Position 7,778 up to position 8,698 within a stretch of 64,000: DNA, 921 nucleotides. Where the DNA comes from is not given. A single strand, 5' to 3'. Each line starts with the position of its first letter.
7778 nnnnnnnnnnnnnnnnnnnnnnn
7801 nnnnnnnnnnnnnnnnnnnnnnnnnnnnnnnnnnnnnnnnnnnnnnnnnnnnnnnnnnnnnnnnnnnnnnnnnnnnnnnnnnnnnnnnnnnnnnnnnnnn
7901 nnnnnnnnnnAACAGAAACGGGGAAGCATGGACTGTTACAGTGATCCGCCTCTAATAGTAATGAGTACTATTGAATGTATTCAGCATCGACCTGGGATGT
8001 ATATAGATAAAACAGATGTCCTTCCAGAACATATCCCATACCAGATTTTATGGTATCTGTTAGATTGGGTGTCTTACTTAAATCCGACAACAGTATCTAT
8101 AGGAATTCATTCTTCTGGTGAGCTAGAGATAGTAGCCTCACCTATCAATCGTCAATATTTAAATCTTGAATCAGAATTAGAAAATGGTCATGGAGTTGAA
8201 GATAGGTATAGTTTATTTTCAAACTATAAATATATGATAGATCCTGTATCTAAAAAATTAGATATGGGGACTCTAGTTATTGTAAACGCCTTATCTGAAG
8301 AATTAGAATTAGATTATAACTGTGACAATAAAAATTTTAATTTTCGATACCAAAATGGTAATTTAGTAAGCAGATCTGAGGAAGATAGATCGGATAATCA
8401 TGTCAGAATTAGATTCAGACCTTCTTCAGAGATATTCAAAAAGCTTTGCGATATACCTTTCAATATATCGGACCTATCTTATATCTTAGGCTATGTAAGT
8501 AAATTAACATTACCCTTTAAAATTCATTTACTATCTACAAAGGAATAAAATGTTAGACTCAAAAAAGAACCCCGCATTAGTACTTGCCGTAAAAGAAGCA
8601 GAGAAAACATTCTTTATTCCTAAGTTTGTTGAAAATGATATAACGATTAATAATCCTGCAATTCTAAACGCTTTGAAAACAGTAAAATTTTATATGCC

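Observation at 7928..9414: Two small proteins resembling the GyrB/ParE N-terminal ATP-lid region, with catalytic residues replaced, flanking a HIT hydrolase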

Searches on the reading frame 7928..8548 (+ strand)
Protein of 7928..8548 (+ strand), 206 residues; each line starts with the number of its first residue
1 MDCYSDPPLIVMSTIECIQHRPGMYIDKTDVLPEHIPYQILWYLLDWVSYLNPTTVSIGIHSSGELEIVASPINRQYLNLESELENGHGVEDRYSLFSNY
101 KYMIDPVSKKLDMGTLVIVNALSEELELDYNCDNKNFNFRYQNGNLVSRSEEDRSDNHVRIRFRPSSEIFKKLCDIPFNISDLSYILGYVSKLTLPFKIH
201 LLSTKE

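Call 3: search_protein_families(library=pfam, proteins=[window:7928-8548:+], max_evalue=1)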
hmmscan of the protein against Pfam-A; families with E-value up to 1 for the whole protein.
window:7928-8548:+ (206 aa): 1 family
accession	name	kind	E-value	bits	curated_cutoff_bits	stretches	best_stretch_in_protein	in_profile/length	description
PF24595.1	DUF7619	-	0.022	15.2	27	1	105-165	43-101/133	Domain of unknown function (DUF7619)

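Call 4: search_protein_families(library=phrogs, proteins=[window:7928-8548:+], max_evalue=1)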
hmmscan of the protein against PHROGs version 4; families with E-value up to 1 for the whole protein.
window:7928-8548:+ (206 aa): 2 families
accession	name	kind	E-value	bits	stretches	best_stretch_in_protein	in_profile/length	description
phrog_543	-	DNA, RNA and nucleotide metabolism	0.0071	15.6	1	118-173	160-218/661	DNA topoisomerase II large subunit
phrog_22656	-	unknown function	0.31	12.2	1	23-51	72-100/108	-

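Call 9: search_solved_structures(query=window:7928-8548:+, max_evalue=10, show_alignments=3)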
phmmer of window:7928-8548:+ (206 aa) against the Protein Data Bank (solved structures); distinct sequences matched with E-value up to 10: 56.
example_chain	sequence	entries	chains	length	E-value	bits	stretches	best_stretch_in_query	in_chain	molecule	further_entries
4urn_A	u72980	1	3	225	2.8e-08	36.7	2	3-68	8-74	DNA TOPOISOMERASE IV, B SUBUNIT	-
4url_A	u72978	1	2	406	1.9e-07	34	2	3-67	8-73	DNA TOPOISOMERASE IV, B SUBUNIT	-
1s14_A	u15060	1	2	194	4e-05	26.4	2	4-69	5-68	Topoisomerase IV subunit B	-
4hz0_A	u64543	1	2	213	0.00012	24.9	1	12-150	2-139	DNA topoisomerase 4 subunit B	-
1s16_A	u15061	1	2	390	0.00012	24.9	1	4-150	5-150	Topoisomerase IV subunit B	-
7ptf_A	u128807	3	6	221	0.00012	24.8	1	4-173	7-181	DNA gyrase subunit B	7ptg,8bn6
4em7_A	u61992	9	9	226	0.00022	23.9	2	3-44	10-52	DNA topoisomerase IV, B subunit | Topoisomerase IV subunit B | DNA topoisomerase 4 subunit B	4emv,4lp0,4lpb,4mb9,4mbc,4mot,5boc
3fv5_A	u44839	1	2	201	0.00033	23.4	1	15-150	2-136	DNA topoisomerase 4 subunit B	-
5j5p_A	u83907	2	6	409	0.00036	23.3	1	3-42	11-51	DNA topoisomerase 4 subunit B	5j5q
6enh_A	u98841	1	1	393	0.0012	21.6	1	7-181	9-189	DNA gyrase subunit B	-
1kij_A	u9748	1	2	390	0.0012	21.5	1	8-181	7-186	DNA GYRASE SUBUNIT B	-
6m1j_A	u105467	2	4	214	0.0017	21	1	15-173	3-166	DNA gyrase subunit B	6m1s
4juo_C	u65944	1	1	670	0.0018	21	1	3-42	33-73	DNA topoisomerase 4 subunit B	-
4duh_A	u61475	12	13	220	0.0019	20.9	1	4-180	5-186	DNA gyrase subunit B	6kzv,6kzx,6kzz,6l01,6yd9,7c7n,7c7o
1aj6_A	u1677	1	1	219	0.0019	20.9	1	4-180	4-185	GYRASE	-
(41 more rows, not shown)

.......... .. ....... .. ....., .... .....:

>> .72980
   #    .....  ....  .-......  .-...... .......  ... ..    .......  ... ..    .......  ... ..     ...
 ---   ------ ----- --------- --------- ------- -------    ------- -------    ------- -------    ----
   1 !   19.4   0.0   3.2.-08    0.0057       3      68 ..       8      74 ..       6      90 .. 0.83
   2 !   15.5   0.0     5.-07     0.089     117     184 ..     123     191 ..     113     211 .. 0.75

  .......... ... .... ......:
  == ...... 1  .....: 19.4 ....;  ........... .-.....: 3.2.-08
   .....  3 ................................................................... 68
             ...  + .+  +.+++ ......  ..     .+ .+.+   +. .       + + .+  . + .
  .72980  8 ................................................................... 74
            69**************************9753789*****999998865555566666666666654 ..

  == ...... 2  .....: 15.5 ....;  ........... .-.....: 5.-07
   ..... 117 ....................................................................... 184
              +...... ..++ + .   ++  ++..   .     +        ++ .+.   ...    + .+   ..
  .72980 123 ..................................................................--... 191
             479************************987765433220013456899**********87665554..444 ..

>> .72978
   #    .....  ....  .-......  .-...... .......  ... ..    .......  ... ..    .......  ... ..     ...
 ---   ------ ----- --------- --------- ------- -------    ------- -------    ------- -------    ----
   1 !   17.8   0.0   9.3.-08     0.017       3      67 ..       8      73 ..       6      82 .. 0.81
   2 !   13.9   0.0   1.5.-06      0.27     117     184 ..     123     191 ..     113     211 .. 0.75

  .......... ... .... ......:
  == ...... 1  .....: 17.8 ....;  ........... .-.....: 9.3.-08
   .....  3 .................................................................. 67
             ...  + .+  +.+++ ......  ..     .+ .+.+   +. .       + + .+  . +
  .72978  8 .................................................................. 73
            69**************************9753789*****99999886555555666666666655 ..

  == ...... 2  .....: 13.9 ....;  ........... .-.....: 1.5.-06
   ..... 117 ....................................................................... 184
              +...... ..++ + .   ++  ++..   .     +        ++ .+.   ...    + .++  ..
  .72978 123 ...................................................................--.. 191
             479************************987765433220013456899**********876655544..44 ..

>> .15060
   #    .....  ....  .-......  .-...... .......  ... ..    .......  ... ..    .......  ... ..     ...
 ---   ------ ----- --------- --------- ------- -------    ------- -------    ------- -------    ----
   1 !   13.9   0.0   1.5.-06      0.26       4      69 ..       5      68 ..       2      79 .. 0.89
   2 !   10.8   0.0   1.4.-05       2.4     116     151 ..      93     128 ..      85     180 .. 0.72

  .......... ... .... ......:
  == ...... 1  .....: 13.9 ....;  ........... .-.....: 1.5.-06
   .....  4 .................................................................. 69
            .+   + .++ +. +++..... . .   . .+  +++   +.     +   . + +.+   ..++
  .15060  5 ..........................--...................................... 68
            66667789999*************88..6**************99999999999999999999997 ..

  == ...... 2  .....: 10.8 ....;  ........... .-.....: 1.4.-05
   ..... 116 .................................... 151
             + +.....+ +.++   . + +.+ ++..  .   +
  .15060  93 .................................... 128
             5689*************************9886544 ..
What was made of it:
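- Checked: The resemblance to type IIA topoisomerase B subunits is well beyond chance. phmmer against the PDB gives 56 ParE/GyrB chains, the best at E 2.8e-8, with alignments spanning residues 3-184 (call 9).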

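Call 11: find_homologous_proteins(query=window:7928-8548:+, max_evalue=0.001)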
Query window:7928-8548:+ (206 aa): 3 proteins with E <= 0.001 among 110 candidates.
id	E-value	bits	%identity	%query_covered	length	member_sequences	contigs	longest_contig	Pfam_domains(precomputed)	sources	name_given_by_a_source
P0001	2.3e-117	408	100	89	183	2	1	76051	-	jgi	jgi:hypothetical protein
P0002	1.2e-5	43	27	99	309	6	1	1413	PF02518.32,PF00204.32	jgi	-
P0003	7.9e-5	40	25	93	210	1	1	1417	PF02518.32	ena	-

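Call 14: find_encoding_contigs(protein=P0001, flank=10000, max_places=6)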
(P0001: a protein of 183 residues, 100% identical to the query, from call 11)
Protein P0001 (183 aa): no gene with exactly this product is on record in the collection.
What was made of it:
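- Tried and rejected: The exact look-up of the JGI gene call P0001 failed (call 14).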

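Call 23: find_related_loci(query=A1, collection=viral_contigs, flank=10000)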
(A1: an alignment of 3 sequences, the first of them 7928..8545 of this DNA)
Query A1 (206 aa) in viral_contigs; peptide patterns used: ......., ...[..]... (x = any residue, [..] = any of these).
14 stretches matched a pattern, but none encodes a relative of the query by tblastn (E <= 1e-3).

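Call 30: search_protein_representatives(protein=window:7928-8548:+)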
Query: 206 residues. Proteins with E-value up to 0.001 (for the whole library): 10; up to 1e-10: 2; up to 1e-30: 1. The best 10 are listed.
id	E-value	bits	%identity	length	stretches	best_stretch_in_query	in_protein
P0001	7.4e-118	407.7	100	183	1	24-206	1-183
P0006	2.9e-14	69.4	30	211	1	1-198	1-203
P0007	3.0e-05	39.9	27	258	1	2-180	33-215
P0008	4.2e-05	39.4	38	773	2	116-177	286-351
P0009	1.2e-04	37.9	31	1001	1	11-173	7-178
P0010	1.2e-04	37.9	29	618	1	4-178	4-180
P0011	2.1e-04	37.2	28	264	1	8-179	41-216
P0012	2.8e-04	36.7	30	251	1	4-173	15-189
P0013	7.2e-04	35.4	28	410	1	2-180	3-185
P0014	7.8e-04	35.3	27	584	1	11-176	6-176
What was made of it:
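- On GyrB/ParE-type GHKL ATP-binding domain (ORF 7928): The full-library HMMER search returns GyrB/ParE-like proteins only (call 30).
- The all-protein HMMER search finds only GyrB/ParE-like proteins plus one family member (call 30).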

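Call 33: find_encoding_contigs(protein=P0006, flank=10000)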
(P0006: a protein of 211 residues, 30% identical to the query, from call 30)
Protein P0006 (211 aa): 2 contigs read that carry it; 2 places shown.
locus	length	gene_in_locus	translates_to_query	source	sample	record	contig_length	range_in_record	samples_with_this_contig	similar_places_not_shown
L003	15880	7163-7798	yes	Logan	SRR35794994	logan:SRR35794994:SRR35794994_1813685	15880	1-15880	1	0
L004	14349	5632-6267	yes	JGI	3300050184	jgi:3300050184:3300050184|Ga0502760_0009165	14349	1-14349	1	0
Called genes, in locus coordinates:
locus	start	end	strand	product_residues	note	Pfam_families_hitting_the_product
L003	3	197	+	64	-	?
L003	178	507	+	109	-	-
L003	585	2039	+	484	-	PF03747:ADP_ribosyl_GH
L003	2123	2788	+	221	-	-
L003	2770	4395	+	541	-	-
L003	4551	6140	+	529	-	PF05731:TROVE, PF25045:vWA_Ro60 (weak)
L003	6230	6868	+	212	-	PF01569:PAP2, PF22778:VCPO_2nd (faint)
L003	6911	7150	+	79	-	-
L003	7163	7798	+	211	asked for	-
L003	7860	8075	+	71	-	-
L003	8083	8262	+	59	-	-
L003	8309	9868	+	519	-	PF00587:tRNA-synt_2b, PF03129:HGTP_anticodon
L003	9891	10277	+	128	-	PF11969:DcpS_C, PF01230:HIT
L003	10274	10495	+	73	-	-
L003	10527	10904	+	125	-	-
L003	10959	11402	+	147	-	-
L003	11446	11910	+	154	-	-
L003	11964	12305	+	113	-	-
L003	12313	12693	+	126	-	-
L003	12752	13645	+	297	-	PF01145:Band_7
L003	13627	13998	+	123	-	-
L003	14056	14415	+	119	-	PF07866:DUF1653 (faint)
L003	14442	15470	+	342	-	-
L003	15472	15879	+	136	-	?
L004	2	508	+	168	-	?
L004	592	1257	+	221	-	-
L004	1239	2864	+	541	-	-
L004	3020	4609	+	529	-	PF05731:TROVE, PF25045:vWA_Ro60 (weak)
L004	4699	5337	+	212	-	PF01569:PAP2, PF22778:VCPO_2nd (faint)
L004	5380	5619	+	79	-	-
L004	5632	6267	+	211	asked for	-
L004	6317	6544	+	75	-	-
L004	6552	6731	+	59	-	-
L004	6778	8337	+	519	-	PF00587:tRNA-synt_2b, PF03129:HGTP_anticodon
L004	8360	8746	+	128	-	PF11969:DcpS_C, PF01230:HIT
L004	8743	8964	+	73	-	-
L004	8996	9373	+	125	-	-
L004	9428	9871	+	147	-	-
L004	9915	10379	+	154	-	-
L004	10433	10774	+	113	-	-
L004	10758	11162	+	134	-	-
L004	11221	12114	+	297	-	PF01145:Band_7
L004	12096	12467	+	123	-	-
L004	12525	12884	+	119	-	PF07866:DUF1653 (faint)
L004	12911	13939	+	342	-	-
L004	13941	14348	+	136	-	?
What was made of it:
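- The family sits among unrelated accessory genes, and its neighbours vary between lineages (call 33).
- Tried and rejected: HIT as a functional partner: the adjacency is not conserved (call 33).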

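Call 34: find_related_loci(query=P0006, collection=viral_contigs, flank=10000)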
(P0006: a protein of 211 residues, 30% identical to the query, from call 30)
Query P0006 (211 aa) in viral_contigs; peptide patterns used: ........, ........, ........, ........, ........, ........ (x = any residue, [..] = any of these).
32 stretches matched a pattern, but none encodes a relative of the query by tblastn (E <= 1e-3).

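Call 40: find_homologous_proteins(query=A5, max_evalue=0.001)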
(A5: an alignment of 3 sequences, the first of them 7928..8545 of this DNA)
Query A5 (3 sequences) (206 aa, profile of the alignment): 8 proteins with E <= 0.001 among 5322 candidates.
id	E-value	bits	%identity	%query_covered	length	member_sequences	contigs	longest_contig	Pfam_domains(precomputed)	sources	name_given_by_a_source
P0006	4.2e-97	342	27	98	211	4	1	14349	-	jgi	-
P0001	2.9e-96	339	100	89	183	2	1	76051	-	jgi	jgi:hypothetical protein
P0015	6.3e-5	40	26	87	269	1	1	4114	PF02518.32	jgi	-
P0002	8.6e-5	40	27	99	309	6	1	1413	PF02518.32,PF00204.32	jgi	-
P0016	2.4e-4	39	27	82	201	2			PF02518.32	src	-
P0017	3.8e-4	38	21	81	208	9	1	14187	PF02518.32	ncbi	ncbi:DNA topoisomerase IV subunit B, partial [Staphylococcus gallinarum]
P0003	8.9e-4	37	25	93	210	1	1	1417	PF02518.32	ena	-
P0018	9.4e-4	37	23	99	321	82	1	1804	PF02518.32,PF00204.32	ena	-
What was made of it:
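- Tried and rejected: The word-indexed protein search found only self-hits and GyrB fragments (calls 11, 40).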

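Call 41: find_related_loci(query=A5, collection=metagenome_contigs, flank=10000)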
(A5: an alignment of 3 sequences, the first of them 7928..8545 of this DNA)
Query A5 (206 aa) in metagenome_contigs; peptide patterns used: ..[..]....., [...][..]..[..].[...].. (x = any residue, [..] = any of these).
32 stretches matched a pattern, but none encodes a relative of the query by tblastn (E <= 1e-3).

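Call 47: search_dna_similar(query=window:7928-8545:+, collection=phages, mode=protein, max_evalue=0.01, max_rows=25)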
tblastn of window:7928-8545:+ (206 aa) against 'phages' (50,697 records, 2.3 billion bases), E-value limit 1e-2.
Records with a match: 3; places in all: 3; records where one place covers at least 80% of the query: 3.
Best place of each record, by identity: <60% 3.
By first word of the organism name: Salmonella 1; Escherichia 1; Bacteriophage 1.
By host as written in the record: Homo sapiens 1; Escherichia coli O157:H7 ATCC 43895 1; - 1.
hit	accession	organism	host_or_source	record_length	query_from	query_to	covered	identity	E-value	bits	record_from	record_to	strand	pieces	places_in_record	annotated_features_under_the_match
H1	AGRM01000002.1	Salmonella enterica subsp. houtenae str. ATCC BAA-1581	Homo sapiens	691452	4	187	89%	24.0%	1e-3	45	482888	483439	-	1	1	DNA topoisomerase IV, B subunit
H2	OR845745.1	Escherichia phage ECO95 1-6-1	Escherichia coli O157:H7 ATCC 43895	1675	4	187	89%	24.0%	2e-3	44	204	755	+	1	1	record has no annotation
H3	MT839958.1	Bacteriophage sp.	human fecal samples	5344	2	172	83%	25.1%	2e-3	44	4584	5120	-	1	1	record has no annotation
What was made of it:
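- Tried and rejected: tblastn of g206 against phages gave only three weak ParE-like hits in probable bacterial contaminants (call 47).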

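Call 49: predict_structure(alignment_id=A6)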
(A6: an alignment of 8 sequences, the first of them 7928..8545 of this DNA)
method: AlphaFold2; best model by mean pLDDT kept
length: 206 residues; sequences in the alignment: 8
mean_pLDDT: 61.9   pTM: 0.66
mean pLDDT of the five models: 61.9, 61.1, 60.6, 60.3, 59.6
residues with pLDDT >= 90: 7; 70-90: 79; 50-70: 53; < 50: 67
segments of 3 or more residues with pLDDT < 50: 1-33, 86-111, 171-176
pLDDT, mean of each block of 10 residues (from residue 1): 32 32 37 57 74 83 83 71 48 35 35 63 84 84 80 86 76 48 62 72 57
secondary structure, 60 per line:
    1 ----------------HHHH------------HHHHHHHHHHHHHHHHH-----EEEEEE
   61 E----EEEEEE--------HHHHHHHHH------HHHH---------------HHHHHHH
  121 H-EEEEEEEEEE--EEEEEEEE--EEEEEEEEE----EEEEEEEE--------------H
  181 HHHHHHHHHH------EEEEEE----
elements in order: H17-20 H33-49 E55-61 E66-71 H80-88 H95-98 H114-121 E123-132 E135-142 E145-153 E158-165 H180-190 E197-202
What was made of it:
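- Here the lid is degenerate, poorly conserved between lineages, and modelled with pLDDT below 50 (call 49), so a symmetric clamp is unlikely.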

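Call 59: find_related_loci(query=A5, collection=genome_contigs, flank=6000)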
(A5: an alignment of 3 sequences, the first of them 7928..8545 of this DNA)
Query A5 (206 aa) in genome_contigs; peptide patterns used: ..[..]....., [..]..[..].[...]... (x = any residue, [..] = any of these).
22 stretches matched a pattern, but none encodes a relative of the query by tblastn (E <= 1e-3).
